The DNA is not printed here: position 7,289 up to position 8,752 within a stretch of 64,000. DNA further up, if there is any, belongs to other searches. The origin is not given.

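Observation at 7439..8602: Single polypeptide fusing a DarT-like (DUF4433) ADP-ribosyltransferase domain to a TARG1/DarG-like macrodomain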

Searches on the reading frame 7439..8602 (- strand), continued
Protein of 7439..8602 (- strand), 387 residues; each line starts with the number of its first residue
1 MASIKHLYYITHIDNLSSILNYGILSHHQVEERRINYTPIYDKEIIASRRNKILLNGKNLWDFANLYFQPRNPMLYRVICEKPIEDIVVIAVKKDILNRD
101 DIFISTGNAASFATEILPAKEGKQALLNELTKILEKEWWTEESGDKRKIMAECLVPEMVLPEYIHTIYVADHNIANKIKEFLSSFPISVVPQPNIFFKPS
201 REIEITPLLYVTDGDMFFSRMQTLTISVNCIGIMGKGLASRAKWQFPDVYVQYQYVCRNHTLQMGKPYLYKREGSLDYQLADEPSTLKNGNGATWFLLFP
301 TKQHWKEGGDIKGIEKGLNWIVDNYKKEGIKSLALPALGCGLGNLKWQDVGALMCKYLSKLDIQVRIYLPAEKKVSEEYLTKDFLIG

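Call 15: find_homologous_proteins(query=window:7439-8602:-, max_evalue=1e-10)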
Query window:7439-8602:- (387 aa): 2425 proteins with E <= 1e-10 among 4697 candidates; the best 120 are listed.
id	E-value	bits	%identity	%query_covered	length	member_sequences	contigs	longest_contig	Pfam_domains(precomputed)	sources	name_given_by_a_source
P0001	1.6e-264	895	100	100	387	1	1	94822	PF14487.13,PF01661.28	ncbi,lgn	ncbi:MAG: DarT ssDNA thymidine ADP-ribosyltransferase family protein [bacterium]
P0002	6.3e-225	765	85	99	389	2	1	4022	PF14487.13,PF01661.28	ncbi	ncbi:MAG: DarT ssDNA thymidine ADP-ribosyltransferase family protein [bacterium]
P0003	1.1e-223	761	85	100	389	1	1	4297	PF14487.13,PF01661.28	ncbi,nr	ncbi:MAG: DarT ssDNA thymidine ADP-ribosyltransferase family protein [bacterium]|nr:DarT ssDNA thymi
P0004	3.5e-220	749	84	99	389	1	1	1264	PF14487.13,PF01661.28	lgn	-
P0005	3.8e-218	742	83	99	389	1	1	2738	PF14487.13,PF01661.28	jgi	jgi:hypothetical protein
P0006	1.8e-212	724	80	99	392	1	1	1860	PF14487.13,PF01661.28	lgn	-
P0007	1.1e-209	714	79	99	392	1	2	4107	PF14487.13,PF01661.28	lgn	-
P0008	3.0e-205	700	77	100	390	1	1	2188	PF14487.13,PF01661.28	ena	-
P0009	2.4e-189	647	74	95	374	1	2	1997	PF14487.13,PF01661.28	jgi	jgi:hypothetical protein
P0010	2.4e-189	647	74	95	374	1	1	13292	PF14487.13,PF01661.28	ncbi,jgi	-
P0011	1.1e-185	635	69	99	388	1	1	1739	PF14487.13,PF01661.28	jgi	-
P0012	7.7e-184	629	71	99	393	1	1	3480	PF14487.13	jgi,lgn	-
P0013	4.5e-182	624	69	99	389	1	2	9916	PF14487.13,PF01661.28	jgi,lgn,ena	-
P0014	3.9e-175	601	67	99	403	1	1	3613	PF14487.13,PF01661.28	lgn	-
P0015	2.3e-171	588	68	98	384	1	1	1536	PF14487.13,PF01661.28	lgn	-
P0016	2.6e-170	585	65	99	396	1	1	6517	PF14487.13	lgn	-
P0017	3.4e-170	584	64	99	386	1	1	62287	PF14487.13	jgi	jgi:hypothetical protein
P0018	1.1e-169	583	66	99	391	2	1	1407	PF14487.13,PF01661.28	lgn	-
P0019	8.0e-168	577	64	99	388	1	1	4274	PF14487.13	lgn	-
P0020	3.1e-167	575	65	99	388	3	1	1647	PF14487.13,PF01661.28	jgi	jgi:hypothetical protein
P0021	6.5e-167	574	65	99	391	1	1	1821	PF14487.13,PF01661.28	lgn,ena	-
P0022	9.4e-166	570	64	99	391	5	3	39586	PF14487.13,PF01661.28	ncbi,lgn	-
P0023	4.1e-165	568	63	100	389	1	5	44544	PF14487.13,PF01661.28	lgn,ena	-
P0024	1.1e-164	566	63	99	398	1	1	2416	PF14487.13,PF01661.28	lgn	-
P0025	1.9e-164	565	63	100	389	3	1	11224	PF14487.13,PF01661.28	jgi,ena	-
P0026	5.9e-164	564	64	99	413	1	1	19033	PF14487.13,PF01661.28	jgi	jgi:O-acetyl-ADP-ribose deacetylase (regulator of RNase III)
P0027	6.2e-164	564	63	99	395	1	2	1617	PF14487.13,PF01661.28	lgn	-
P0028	1.4e-163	563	63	100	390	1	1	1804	PF14487.13,PF01661.28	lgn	-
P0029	4.1e-163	561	63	100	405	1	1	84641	PF14487.13,PF01661.28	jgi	-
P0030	5.3e-163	561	62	99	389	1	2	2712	PF14487.13,PF01661.28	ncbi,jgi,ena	ncbi:hypothetical protein ES703_121610 [subsurface metagenome]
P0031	8.5e-163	560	63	99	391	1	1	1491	PF14487.13,PF01661.28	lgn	-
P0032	9.5e-163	560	62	99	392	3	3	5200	PF14487.13,PF01661.28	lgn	-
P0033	1.3e-162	559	61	99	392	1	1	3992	PF14487.13,PF01661.28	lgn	-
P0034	1.4e-162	559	63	99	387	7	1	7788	PF14487.13,PF01661.28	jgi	-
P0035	2.2e-162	559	62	100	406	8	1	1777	PF14487.13,PF01661.28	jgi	-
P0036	2.6e-162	558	62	100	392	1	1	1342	PF14487.13,PF01661.28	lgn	-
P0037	3.5e-162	558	64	98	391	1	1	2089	PF14487.13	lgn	-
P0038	3.6e-162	558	63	99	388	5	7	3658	PF14487.13,PF01661.28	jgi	jgi:O-acetyl-ADP-ribose deacetylase (regulator of RNase III)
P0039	8.3e-162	557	62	99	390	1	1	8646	PF14487.13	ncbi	-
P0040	9.5e-162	557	62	100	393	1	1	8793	PF14487.13,PF01661.28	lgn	-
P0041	1.1e-161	556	63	99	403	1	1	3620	PF14487.13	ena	-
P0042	1.8e-161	556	62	100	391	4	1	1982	PF14487.13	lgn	-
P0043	2.9e-161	555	61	99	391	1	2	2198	PF14487.13,PF01661.28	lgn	-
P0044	5.9e-161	554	62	99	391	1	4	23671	PF14487.13,PF01661.28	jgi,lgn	-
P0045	7.4e-161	554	63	99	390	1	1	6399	PF14487.13,PF01661.28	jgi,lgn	jgi:O-acetyl-ADP-ribose deacetylase (regulator of RNase III)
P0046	2.3e-160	552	60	99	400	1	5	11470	PF14487.13,PF01661.28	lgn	-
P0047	2.5e-160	552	63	99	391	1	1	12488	PF14487.13,PF01661.28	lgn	-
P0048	3.6e-160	551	62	100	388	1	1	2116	PF14487.13,PF01661.28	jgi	jgi:hypothetical protein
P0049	3.6e-160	551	61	99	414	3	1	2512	PF14487.13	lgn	-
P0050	3.8e-160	551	62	99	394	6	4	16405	PF14487.13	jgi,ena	-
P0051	7.1e-160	550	61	99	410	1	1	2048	PF14487.13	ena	-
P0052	1.1e-159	550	61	99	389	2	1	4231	PF14487.13,PF01661.28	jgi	-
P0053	1.5e-159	549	62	99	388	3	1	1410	PF14487.13,PF01661.28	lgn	-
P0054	1.6e-159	549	61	99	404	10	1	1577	PF14487.13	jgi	-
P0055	1.8e-159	549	62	100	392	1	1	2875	PF14487.13,PF01661.28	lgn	-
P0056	2.1e-159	549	62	100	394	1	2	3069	PF14487.13,PF01661.28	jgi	jgi:hypothetical protein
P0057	3.1e-159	548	61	99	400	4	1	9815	PF14487.13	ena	-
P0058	4.1e-159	548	62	99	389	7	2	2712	PF14487.13,PF01661.28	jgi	jgi:O-acetyl-ADP-ribose deacetylase (regulator of RNase III)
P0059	4.4e-159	548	63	99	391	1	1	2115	PF14487.13,PF01661.28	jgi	jgi:hypothetical protein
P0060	5.2e-159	548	61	99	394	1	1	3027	PF14487.13,PF01661.28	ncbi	-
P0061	5.6e-159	547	60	99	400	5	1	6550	PF14487.13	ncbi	-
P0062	5.7e-159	547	62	99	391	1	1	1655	PF14487.13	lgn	-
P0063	6.7e-159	547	60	99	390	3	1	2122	PF14487.13,PF01661.28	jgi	-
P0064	9.3e-159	547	60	100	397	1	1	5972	PF14487.13,PF01661.28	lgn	-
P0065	1.1e-158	546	61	99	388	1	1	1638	PF14487.13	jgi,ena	-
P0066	1.2e-158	546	62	99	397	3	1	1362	PF14487.13,PF01661.28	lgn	-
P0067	1.5e-158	546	60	99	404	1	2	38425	PF14487.13,PF01661.28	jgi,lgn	-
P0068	3.5e-158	545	61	99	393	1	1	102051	PF14487.13,PF01661.28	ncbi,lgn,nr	ncbi:DUF4433 domain-containing protein [candidate division WOR-3 bacterium]|nr:DUF4433 domain-contai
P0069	3.6e-158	545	61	99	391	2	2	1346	PF14487.13,PF01661.28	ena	-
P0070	4.3e-158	545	62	99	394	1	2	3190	PF14487.13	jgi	jgi:O-acetyl-ADP-ribose deacetylase (regulator of RNase III)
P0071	6.3e-158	544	61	99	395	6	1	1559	PF14487.13,PF01661.28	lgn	-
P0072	1.1e-157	543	61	99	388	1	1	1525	PF14487.13,PF01661.28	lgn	-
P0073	1.1e-157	543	61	99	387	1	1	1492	PF14487.13,PF01661.28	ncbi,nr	ncbi:MAG: DUF4433 domain-containing protein [Planctomycetes bacterium]|nr:DUF4433 domain-containing 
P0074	1.6e-157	543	62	99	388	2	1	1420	PF14487.13,PF01661.28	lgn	-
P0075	2.0e-157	542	62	99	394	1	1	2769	PF14487.13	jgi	jgi:O-acetyl-ADP-ribose deacetylase (regulator of RNase III)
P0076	3.2e-157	542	61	99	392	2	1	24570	PF14487.13,PF01661.28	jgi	jgi:O-acetyl-ADP-ribose deacetylase (regulator of RNase III)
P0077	3.4e-157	542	63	99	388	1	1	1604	PF14487.13,PF01661.28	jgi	jgi:O-acetyl-ADP-ribose deacetylase (regulator of RNase III)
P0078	4.4e-157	541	61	100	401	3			PF14487.13,PF01661.28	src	-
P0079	5.0e-157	541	61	100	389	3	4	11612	PF14487.13,PF01661.28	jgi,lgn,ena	-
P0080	5.9e-157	541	60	100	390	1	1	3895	PF14487.13,PF01661.28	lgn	-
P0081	6.6e-157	541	60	99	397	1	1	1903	PF14487.13,PF01661.28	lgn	-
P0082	6.6e-157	541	60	99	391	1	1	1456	PF14487.13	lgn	-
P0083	7.2e-157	541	61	99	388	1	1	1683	PF14487.13,PF01661.28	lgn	-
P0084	8.8e-157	540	59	99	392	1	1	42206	PF14487.13,PF01661.28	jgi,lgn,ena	-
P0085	9.0e-157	540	61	100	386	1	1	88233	PF14487.13,PF01661.28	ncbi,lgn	-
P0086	9.1e-157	540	62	99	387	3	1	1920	PF14487.13,PF01661.28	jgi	jgi:O-acetyl-ADP-ribose deacetylase (regulator of RNase III)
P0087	1.0e-156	540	62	99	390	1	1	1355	PF14487.13,PF01661.28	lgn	-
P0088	1.1e-156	540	57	99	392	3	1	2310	PF14487.13,PF01661.28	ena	-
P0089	1.2e-156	540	60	99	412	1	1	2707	PF14487.13,PF01661.28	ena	-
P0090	1.3e-156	540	61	99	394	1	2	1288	PF14487.13,PF01661.28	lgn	-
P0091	1.3e-156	540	61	99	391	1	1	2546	PF14487.13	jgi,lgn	jgi:O-acetyl-ADP-ribose deacetylase (regulator of RNase III)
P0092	1.7e-156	539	60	99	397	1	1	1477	PF14487.13,PF01661.28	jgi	jgi:hypothetical protein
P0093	2.0e-156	539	61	99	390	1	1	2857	PF14487.13,PF01661.28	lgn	-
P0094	2.1e-156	539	61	99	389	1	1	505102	PF14487.13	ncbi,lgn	-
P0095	2.2e-156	539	60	99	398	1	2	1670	PF14487.13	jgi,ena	-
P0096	2.3e-156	539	59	99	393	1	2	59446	PF14487.13,PF01661.28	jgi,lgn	jgi:O-acetyl-ADP-ribose deacetylase (regulator of RNase III)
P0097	3.1e-156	538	62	100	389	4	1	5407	PF14487.13,PF01661.28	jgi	jgi:O-acetyl-ADP-ribose deacetylase (regulator of RNase III)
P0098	3.6e-156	538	58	99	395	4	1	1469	PF14487.13,PF01661.28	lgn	-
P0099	4.5e-156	538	60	99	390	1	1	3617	PF14487.13,PF01661.28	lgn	-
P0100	4.6e-156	538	60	99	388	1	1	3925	PF14487.13,PF01661.28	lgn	-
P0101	5.2e-156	538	60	99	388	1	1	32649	PF14487.13,PF01661.28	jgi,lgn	jgi:O-acetyl-ADP-ribose deacetylase (regulator of RNase III)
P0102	6.0e-156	538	59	100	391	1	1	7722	PF14487.13,PF01661.28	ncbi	ncbi:MAG: DarT ssDNA thymidine ADP-ribosyltransferase family protein [Dehalococcoidia bacterium]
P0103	6.8e-156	537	60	99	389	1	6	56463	PF14487.13,PF01661.28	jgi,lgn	-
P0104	7.1e-156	537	61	100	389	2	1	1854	PF14487.13,PF01661.28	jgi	-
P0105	7.3e-156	537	58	100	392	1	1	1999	PF14487.13,PF01661.28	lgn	-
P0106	7.4e-156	537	60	99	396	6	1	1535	PF14487.13,PF01661.28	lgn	-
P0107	8.9e-156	537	60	100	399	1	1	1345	PF14487.13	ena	-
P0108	1.0e-155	537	59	99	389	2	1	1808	PF14487.13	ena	-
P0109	1.1e-155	537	61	99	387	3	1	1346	PF14487.13,PF01661.28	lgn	-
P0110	1.1e-155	537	61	99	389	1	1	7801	PF14487.13,PF01661.28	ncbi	-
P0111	1.2e-155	536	61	100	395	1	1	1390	PF14487.13,PF01661.28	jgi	-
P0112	1.3e-155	536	61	99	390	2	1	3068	PF14487.13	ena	-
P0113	1.5e-155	536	61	100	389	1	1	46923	PF14487.13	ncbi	-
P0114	1.8e-155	536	58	100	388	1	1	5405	PF14487.13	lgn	-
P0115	2.0e-155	536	61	100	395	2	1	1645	PF14487.13,PF01661.28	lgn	-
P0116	2.3e-155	536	60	99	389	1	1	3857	PF14487.13,PF01661.28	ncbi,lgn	-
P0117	2.7e-155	535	60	100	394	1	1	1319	PF14487.13,PF01661.28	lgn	-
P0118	3.1e-155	535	60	99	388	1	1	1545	PF14487.13,PF01661.28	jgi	-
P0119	5.0e-155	534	60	99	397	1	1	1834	PF14487.13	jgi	jgi:hypothetical protein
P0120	5.4e-155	534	61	99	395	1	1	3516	PF14487.13,PF01661.28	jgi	jgi:hypothetical protein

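Call 28: find_encoding_contigs(protein=P0001, flank=8000, max_places=3)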
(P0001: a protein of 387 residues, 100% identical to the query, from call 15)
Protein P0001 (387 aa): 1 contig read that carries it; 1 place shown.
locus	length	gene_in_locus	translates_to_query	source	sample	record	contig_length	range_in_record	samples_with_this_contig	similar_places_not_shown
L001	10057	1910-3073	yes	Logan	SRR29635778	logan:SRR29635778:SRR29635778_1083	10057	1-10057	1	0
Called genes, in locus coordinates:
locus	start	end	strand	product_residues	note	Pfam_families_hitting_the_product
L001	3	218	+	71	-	?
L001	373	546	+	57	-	-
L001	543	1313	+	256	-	PF08861:DUF1828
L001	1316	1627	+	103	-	-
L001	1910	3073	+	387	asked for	PF14487:DarT, PF01661:Macro (weak)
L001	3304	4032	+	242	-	PF01904:DUF72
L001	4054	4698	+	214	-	PF00881:Nitroreductase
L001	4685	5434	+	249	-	PF01416:PseudoU_synth_1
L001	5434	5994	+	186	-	PF00625:Guanylate_kin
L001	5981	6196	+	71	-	PF01192:RNA_pol_Rpb6 (weak)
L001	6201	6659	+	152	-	PF13237:Fer4_10 (faint), PF13183:Fer4_8, PF13187:Fer4_9, PF13534:Fer4_17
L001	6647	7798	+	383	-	PF04326:SLFN_AlbA_2, PF13749:HATPase_c_4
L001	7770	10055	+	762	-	?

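Call 29: find_encoding_contigs(protein=P0068, flank=6000, max_places=3)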
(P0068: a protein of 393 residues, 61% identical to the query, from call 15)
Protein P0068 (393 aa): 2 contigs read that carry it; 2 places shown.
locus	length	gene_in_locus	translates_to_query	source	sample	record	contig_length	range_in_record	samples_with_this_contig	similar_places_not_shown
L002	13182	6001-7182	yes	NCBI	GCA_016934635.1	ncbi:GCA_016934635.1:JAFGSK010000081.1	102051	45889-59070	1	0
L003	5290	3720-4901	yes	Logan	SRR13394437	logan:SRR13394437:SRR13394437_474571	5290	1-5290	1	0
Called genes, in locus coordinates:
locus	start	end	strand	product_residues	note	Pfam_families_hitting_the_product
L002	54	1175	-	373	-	PF00583:Acetyltransf_1 (faint)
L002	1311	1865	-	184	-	-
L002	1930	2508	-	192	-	PF01184:Gpr1_Fun34_YaaH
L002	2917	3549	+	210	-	PF13473:Cupredoxin_1 (weak), PF00127:Copper-bind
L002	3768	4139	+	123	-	-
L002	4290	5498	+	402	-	PF00144:Beta-lactamase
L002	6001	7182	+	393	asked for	PF14487:DarT, PF01661:Macro (faint)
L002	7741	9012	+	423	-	-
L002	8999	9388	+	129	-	-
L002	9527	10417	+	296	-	-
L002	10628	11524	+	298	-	PF17963:Big_9, PF22352:K319L-like_PKD (weak)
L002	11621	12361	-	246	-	PF17131:TP_0789-like, PF03888:MucB_RseB (weak)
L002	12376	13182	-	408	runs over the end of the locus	PF12704:MacB_PCD, PF02687:FtsX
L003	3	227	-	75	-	?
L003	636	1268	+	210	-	PF13473:Cupredoxin_1 (weak), PF00127:Copper-bind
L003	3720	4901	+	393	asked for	PF14487:DarT, PF01661:Macro (faint)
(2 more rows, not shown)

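Call 30: find_encoding_contigs(protein=P0094, flank=6000, max_places=3)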
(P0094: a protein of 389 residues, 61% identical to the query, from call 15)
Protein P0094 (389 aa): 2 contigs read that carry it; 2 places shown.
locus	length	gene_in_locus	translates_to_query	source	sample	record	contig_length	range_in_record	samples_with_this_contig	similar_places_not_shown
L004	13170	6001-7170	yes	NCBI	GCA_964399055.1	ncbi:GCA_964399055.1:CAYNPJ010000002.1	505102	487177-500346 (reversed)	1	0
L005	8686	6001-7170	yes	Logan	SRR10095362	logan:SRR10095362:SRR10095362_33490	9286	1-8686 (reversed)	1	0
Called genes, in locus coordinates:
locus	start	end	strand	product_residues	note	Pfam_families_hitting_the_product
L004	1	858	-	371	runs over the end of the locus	-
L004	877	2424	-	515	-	PF01654:Cyt_bd_oxida_I, PF00034:Cytochrom_C (faint), PF13442:Cytochrome_CBB3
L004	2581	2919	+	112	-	-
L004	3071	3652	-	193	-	-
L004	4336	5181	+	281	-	PF00142:Fer4_NifH (weak), PF01656:CbiA, PF02374:ArsA_ATPase (weak), PF06564:CBP_BcsQ, PF09140:MipZ, PF10609:ParA (weak), PF13614:AAA_31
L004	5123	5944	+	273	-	PF02195:ParB_N, PF17762:HTH_ParB, PF23552:ParB_C (weak)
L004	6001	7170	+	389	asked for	PF14487:DarT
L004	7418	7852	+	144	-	PF07366:SnoaL, PF14534:DUF4440, PF12680:SnoaL_2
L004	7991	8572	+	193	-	-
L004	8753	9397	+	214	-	PF03807:F420_oxidored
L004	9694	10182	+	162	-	PF00210:Ferritin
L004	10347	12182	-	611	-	-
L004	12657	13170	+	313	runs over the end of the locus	PF00152:tRNA-synt_2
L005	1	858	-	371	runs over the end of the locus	-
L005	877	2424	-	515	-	PF01654:Cyt_bd_oxida_I, PF00034:Cytochrom_C (faint), PF13442:Cytochrome_CBB3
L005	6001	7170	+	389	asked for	PF14487:DarT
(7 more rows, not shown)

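Call 32: find_related_loci(query=A1, collection=genome_contigs, flank=5000)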
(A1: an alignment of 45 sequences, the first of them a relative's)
Query A1 (387 aa) in genome_contigs; peptide patterns used: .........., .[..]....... (x = any residue, [..] = any of these).
600 stretches matched a pattern (row limit reached: there are more); 541 encode a relative of the query (tblastn E <= 1e-3); the best 80 are kept; 80 distinct loci.
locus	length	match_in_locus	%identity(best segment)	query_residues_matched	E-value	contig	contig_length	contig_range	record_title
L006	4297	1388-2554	85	1-387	0e+0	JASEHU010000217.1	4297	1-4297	MAG: bacterium isolate Yes70-31 NODE_217_length_4297_cov_25.833137, whole genome shotgun sequence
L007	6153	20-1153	73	7-387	0e+0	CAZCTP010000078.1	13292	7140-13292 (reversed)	MAG TPA_asm: uncultured Thermodesulfobacteriota bacterium isolate binchicken_co172_233 genome assembly, contig: NODE_404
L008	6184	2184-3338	70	3-387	0e+0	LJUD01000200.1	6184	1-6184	MAG: bacterium SM23_31 isolate SM23_31 WORSMTZ_42165, whole genome shotgun sequence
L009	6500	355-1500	65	5-387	2e-174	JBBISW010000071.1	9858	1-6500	MAG: Chloroflexota bacterium isolate SLF170214_bin_382 NODE_5657_length_9858_cov_12.221769, whole genome shotgun sequenc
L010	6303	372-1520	63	4-387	5e-168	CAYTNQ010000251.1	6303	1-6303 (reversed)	MAG TPA_asm: uncultured Anaerolineales bacterium isolate binchicken_co294_35 genome assembly, contig: NODE_10212_length_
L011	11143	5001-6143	62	4-386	5e-166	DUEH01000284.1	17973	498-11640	MAG TPA_asm: Chloroflexi bacterium isolate G576 Contig284, whole genome shotgun sequence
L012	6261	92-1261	59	1-387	3e-163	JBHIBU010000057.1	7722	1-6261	MAG: Dehalococcoidia bacterium isolate FS_3_bin.7 NODE_1129_length_7722_cov_7.783227, whole genome shotgun sequence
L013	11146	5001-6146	61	4-386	5e-163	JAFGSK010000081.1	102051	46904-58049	MAG: candidate division WOR-3 bacterium isolate Zod_Metabat.887 k87_12747899, whole genome shotgun sequence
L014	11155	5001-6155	60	2-387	4e-161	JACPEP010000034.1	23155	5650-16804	MAG: Chloroflexi bacterium isolate NC_groundwater_338_Ag_B-0.1um_58_18 GD18-4_B1_scaffold_1287668, whole genome shotgun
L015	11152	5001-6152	61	1-386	5e-161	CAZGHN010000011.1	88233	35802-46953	MAG TPA_asm: uncultured bacterium isolate SRP323688_co1_166 genome assembly, contig: NODE_534_length_88233_cov_17.659711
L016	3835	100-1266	60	1-387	3e-166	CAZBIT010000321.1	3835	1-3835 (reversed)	MAG TPA_asm: uncultured bacterium isolate binchicken_co119_530 genome assembly, contig: NODE_41832_length_3835_cov_5.179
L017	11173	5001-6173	60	2-386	3e-160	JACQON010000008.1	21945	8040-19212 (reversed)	MAG: Chloroflexi bacterium isolate NC_groundwater_1282_Ag_S-0.2um_56_118 S_p2_S4_coassembly_k141_942273, whole genome sh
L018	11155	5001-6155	61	2-387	6e-160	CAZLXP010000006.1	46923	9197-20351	MAG TPA_asm: uncultured bacterium isolate binchicken_co103_96 genome assembly, contig: NODE_565_length_46923_cov_7.12545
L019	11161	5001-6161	58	3-387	4e-160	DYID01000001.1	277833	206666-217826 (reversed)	MAG TPA_asm: Anaerolinea sp. isolate TT109_57_62 Afr_mines_TT109_14_length_277833_cov_25_891280, whole genome shotgun se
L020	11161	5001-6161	59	3-387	3e-159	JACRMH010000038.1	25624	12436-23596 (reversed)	MAG: Chloroflexi bacterium isolate NC_groundwater_1902_Pr3_S2p5_49_13 SR2-18-S2p5_coassembly_scaffold_6836, whole genome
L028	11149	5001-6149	59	3-387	5e-157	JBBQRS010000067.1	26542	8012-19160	MAG: Anaerolineae bacterium isolate Co_metawrap_1702 Cmw_1702_k141_7191838_length_26542_cov_17.9986, whole genome shotgu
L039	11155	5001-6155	60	4-387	9e-154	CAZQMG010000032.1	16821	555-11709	MAG TPA_asm: uncultured Clostridia bacterium isolate binchicken_co262_90 genome assembly, contig: NODE_3673_length_16821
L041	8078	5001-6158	56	4-387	4e-153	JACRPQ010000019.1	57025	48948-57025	MAG: Chloroflexi bacterium isolate NC_groundwater_1991_Pr3_S-0.65um_56_11 SR2-18-Sp65_coassembly_scaffold_692589, whole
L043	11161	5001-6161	57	3-387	7e-153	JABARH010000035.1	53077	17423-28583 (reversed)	MAG: Anaerolineales bacterium isolate Bin_53R c_000000001986, whole genome shotgun sequence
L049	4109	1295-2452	58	1-386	7e-156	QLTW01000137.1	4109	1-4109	MAG: Candidatus Psychracetigena formicireducens isolate BS525 DDT42_137, whole genome shotgun sequence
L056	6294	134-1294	58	1-387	2e-151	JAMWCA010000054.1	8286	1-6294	MAG: Candidatus Omnitrophota bacterium isolate DG02_2.bins.52.Tibet NODE_5076_length_8286_cov_7.204805, whole genome sho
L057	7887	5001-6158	55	4-387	5e-151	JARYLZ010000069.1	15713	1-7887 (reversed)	MAG: Bacteroidota bacterium isolate A05DMB-I-19 NODE_69_length_15713_cov_4.591456, whole genome shotgun sequence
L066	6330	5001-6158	55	3-386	3e-150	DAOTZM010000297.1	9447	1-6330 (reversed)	MAG TPA_asm: Anaerolineales bacterium isolate H51_515 k117_132923, whole genome shotgun sequence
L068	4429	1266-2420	56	4-386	1e-153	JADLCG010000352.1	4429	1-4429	MAG: Anaerolineales bacterium isolate SJ217 c_000001841893, whole genome shotgun sequence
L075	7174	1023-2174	58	4-387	7e-149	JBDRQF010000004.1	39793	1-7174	MAG: Elusimicrobiota bacterium isolate MEGAHIT-group-2.27 k141_359310, whole genome shotgun sequence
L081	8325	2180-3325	55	4-387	7e-148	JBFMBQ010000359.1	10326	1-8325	MAG: bacterium isolate MAG168 MAG168_359, whole genome shotgun sequence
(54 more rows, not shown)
